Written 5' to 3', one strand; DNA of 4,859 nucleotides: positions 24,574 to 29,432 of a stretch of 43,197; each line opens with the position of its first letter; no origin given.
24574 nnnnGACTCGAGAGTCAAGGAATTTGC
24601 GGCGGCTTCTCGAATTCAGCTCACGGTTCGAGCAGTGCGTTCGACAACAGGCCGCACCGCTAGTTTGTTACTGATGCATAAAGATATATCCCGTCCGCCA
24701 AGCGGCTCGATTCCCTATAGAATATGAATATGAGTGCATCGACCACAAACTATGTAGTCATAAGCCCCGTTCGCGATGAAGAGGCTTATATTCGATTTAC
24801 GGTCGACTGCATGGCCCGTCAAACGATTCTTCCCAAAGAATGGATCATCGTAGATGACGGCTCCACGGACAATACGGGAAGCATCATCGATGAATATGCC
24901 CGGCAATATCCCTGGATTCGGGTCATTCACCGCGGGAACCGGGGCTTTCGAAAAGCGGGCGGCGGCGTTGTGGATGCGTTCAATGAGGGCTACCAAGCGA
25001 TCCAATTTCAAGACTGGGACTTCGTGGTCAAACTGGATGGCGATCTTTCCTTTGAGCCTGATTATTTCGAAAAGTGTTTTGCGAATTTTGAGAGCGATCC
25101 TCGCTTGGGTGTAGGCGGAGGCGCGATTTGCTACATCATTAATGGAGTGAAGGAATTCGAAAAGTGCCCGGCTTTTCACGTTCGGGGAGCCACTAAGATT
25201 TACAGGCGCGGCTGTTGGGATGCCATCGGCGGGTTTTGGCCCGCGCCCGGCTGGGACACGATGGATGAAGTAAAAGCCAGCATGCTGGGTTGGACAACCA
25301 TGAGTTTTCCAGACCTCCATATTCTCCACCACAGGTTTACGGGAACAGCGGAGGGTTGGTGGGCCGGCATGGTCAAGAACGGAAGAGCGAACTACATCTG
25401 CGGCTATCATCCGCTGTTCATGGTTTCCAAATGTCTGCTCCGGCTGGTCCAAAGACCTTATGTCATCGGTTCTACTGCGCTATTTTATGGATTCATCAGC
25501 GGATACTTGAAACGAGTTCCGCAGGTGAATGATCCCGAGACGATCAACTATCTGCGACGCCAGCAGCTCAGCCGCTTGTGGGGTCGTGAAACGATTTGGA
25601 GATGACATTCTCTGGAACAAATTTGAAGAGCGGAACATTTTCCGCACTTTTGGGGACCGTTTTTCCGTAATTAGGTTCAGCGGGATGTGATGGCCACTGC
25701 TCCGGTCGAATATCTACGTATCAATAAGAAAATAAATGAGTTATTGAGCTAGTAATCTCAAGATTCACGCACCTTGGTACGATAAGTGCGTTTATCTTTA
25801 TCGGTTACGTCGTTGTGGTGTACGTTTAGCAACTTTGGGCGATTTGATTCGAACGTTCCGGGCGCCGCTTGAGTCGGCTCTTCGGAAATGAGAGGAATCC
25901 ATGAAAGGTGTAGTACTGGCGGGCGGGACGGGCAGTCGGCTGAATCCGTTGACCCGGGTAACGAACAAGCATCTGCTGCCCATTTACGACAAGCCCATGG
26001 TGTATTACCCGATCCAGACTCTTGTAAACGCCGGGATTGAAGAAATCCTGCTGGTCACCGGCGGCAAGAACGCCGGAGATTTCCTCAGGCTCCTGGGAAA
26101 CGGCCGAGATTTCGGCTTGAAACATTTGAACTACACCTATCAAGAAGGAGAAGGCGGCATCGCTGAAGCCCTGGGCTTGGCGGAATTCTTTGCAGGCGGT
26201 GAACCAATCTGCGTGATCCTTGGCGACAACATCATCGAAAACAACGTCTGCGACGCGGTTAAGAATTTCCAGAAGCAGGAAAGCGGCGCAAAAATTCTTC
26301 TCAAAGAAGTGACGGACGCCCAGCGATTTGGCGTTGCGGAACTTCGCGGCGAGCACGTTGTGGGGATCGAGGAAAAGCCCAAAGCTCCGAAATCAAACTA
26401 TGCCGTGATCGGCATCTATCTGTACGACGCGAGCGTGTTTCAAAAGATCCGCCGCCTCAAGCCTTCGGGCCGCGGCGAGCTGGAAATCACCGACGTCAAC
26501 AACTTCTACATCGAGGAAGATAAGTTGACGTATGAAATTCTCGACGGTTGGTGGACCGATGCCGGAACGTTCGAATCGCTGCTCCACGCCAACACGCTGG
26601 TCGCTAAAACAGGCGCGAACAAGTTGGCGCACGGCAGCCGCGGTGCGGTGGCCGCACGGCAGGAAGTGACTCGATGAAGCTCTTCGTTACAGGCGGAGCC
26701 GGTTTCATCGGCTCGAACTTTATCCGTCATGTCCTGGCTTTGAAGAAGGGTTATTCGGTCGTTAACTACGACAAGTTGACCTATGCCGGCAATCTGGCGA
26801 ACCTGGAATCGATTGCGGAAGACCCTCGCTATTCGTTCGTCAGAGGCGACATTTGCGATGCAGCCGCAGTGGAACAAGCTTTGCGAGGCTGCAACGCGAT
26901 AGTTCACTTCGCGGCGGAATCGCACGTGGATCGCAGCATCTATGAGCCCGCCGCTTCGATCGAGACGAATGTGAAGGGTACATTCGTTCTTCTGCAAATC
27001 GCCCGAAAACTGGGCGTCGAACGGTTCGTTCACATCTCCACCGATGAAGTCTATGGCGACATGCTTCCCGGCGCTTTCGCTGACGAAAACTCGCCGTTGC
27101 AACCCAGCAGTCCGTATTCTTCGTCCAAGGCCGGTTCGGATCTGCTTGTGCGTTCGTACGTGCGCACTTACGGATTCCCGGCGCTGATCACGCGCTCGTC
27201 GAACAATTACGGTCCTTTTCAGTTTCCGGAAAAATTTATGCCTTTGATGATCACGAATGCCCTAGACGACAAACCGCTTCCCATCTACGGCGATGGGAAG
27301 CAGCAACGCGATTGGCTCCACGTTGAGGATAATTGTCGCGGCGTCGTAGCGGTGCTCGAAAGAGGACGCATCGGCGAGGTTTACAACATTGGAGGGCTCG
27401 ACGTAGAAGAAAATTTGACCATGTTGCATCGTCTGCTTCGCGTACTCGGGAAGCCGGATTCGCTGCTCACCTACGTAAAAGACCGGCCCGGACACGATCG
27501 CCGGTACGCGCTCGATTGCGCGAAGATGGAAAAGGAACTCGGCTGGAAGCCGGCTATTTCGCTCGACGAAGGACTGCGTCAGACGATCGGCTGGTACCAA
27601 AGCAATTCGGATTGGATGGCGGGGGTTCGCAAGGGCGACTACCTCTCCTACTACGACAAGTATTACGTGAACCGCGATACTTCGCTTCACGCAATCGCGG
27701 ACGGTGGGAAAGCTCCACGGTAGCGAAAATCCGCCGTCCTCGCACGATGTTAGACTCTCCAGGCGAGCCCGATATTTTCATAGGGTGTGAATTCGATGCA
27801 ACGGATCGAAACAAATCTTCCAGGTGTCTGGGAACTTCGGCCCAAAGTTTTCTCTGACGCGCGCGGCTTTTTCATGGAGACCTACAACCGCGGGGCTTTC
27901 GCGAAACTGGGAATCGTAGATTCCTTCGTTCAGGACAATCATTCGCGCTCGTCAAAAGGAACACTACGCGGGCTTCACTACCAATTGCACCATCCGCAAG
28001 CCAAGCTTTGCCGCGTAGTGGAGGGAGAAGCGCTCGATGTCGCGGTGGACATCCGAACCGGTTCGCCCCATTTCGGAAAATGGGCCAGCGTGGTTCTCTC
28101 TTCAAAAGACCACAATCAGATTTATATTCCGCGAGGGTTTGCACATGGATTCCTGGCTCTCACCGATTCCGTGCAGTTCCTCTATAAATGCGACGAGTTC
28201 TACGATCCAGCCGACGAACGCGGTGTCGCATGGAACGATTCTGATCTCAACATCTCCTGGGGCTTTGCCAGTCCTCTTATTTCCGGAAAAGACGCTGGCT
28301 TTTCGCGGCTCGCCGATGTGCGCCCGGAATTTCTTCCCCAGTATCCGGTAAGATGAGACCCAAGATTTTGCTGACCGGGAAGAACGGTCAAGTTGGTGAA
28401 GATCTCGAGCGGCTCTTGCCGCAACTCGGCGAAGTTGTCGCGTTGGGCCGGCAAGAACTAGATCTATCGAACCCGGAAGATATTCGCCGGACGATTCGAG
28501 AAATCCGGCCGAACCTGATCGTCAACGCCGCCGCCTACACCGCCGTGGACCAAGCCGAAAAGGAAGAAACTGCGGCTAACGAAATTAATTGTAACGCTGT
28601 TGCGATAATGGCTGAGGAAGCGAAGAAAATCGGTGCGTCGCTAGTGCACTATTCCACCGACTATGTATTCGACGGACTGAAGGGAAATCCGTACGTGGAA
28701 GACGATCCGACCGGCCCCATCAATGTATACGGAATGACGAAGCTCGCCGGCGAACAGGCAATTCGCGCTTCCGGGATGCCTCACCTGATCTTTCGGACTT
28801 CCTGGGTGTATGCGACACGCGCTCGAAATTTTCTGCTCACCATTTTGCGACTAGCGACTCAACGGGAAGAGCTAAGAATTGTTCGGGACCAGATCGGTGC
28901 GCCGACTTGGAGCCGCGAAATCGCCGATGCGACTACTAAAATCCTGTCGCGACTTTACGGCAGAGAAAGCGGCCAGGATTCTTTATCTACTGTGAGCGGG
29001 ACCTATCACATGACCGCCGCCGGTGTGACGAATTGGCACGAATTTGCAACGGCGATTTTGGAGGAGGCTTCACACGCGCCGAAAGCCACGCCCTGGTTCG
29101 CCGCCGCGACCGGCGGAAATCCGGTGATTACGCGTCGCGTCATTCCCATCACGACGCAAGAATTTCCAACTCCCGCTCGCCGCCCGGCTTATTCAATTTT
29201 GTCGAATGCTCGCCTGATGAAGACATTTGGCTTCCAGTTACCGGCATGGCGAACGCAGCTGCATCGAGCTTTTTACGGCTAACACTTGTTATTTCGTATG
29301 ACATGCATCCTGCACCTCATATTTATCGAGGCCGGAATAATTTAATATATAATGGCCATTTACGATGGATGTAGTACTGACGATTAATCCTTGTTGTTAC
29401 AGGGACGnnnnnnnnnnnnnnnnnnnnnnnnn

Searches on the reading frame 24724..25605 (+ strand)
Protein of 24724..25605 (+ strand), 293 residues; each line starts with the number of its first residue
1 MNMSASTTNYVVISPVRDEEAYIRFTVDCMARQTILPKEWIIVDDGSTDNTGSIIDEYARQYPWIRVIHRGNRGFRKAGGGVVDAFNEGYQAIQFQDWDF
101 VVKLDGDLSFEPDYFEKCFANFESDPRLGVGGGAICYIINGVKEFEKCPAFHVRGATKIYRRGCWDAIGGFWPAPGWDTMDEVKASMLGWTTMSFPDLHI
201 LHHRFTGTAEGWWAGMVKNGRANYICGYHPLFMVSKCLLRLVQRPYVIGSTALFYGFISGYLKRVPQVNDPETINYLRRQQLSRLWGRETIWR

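Call 69: search_protein_families(library=pfam, proteins=[window:24724-25605:+], max_evalue=0.00001)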
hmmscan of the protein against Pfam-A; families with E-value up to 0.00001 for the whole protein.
window:24724-25605:+ (293 aa): 2 families
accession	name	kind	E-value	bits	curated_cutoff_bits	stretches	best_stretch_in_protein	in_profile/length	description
PF00535.33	Glycos_transf_2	-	3.3e-21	76.4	23.3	1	12-141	2-122/168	Glycosyl transferase family 2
PF13641.12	Glyco_tranf_2_3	-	3.9e-07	30.8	27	0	12-125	5-114/230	Glycosyltransferase like family 2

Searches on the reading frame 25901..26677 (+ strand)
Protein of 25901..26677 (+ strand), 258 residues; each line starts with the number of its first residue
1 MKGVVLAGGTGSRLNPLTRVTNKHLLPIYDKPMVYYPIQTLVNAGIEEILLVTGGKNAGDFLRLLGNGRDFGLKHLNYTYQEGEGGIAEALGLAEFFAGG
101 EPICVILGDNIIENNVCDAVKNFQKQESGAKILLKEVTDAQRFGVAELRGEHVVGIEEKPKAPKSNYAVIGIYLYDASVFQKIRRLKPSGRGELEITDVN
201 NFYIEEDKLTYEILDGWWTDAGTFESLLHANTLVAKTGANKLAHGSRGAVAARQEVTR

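Call 70: search_protein_families(library=pfam, proteins=[window:25901-26677:+], max_evalue=0.00001)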
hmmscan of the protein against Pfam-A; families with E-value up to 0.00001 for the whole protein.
window:25901-26677:+ (258 aa): 2 families
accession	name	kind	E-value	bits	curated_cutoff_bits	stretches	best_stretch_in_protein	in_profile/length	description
PF00483.29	NTP_transferase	-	3.5e-57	194.2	21.2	1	2-235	1-243/245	Nucleotidyl transferase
PF12804.13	NTP_transf_3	-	5.7e-09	36.8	27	1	3-110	1-96/160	MobA-like NTP transferase domain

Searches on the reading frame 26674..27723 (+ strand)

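Call 70: search_protein_families(library=pfam, proteins=[window:26674-27723:+], max_evalue=0.00001)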
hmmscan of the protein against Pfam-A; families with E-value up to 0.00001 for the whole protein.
window:26674-27723:+ (349 aa): 7 families
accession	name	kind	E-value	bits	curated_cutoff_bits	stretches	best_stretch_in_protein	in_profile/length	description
PF16363.11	GDP_Man_Dehyd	-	4.2e-78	263.6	27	1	4-304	1-332/332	GDP-mannose 4,6 dehydratase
PF01370.27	Epimerase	-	4.3e-68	229.7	20.9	1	4-240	2-240/240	NAD dependent epimerase/dehydratase family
PF01073.25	3Beta_HSD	-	4.4e-21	75.6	22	1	5-218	2-219/280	3-beta hydroxysteroid dehydrogenase/isomerase family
PF02719.21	Polysacc_synt_2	-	5.6e-17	62.3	20.2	1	4-125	2-130/293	Polysaccharide biosynthesis protein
PF04321.23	RmlD_sub_bind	-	1.5e-15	57.5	27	1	1-231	1-200/287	RmlD substrate binding domain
PF07993.18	NAD_binding_4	-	4.5e-12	46.1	20.1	1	5-177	1-206/258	Male sterility protein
PF13460.12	NAD_binding_10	-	4.9e-09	36.8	27.2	1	7-141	1-115/184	NAD(P)H-binding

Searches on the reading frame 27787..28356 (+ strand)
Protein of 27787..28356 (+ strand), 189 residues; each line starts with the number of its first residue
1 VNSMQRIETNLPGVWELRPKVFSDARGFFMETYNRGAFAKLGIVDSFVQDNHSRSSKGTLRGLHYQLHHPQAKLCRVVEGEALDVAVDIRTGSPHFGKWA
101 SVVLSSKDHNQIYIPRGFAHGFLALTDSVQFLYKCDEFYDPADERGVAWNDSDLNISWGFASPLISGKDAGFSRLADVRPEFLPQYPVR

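Call 70: search_protein_families(library=pfam, proteins=[window:27787-28356:+], max_evalue=0.00001)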
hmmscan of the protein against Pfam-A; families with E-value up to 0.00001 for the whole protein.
window:27787-28356:+ (189 aa): 1 family
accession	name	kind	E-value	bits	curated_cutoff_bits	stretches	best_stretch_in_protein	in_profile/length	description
PF00908.23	dTDP_sugar_isom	-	5.3e-70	234.9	27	1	8-176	1-167/168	dTDP-4-dehydrorhamnose 3,5-epimerase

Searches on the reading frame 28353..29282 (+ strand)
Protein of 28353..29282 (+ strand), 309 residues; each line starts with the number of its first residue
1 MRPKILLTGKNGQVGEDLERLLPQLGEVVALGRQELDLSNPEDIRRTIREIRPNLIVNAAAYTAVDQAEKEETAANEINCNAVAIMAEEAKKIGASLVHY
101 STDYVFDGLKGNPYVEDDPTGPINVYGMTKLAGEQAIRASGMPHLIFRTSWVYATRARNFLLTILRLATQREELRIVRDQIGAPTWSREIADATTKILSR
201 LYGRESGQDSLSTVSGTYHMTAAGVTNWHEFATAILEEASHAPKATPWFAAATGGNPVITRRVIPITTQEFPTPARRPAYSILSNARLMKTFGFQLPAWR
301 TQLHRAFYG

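Call 70: search_protein_families(library=pfam, proteins=[window:28353-29282:+], max_evalue=0.00001)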
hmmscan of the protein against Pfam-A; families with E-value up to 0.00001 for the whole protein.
window:28353-29282:+ (309 aa): 4 families
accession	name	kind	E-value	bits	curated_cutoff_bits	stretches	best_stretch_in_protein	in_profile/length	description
PF04321.23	RmlD_sub_bind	-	3.1e-105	351.8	27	1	4-306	2-281/287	RmlD substrate binding domain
PF01370.27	Epimerase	-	7e-22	78.5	20.9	1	5-178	1-203/240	NAD dependent epimerase/dehydratase family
PF16363.11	GDP_Man_Dehyd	-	3.4e-12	46.9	27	1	35-139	58-166/332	GDP-mannose 4,6 dehydratase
PF07993.18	NAD_binding_4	-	5e-07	29.6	20.1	1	35-154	74-209/258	Male sterility protein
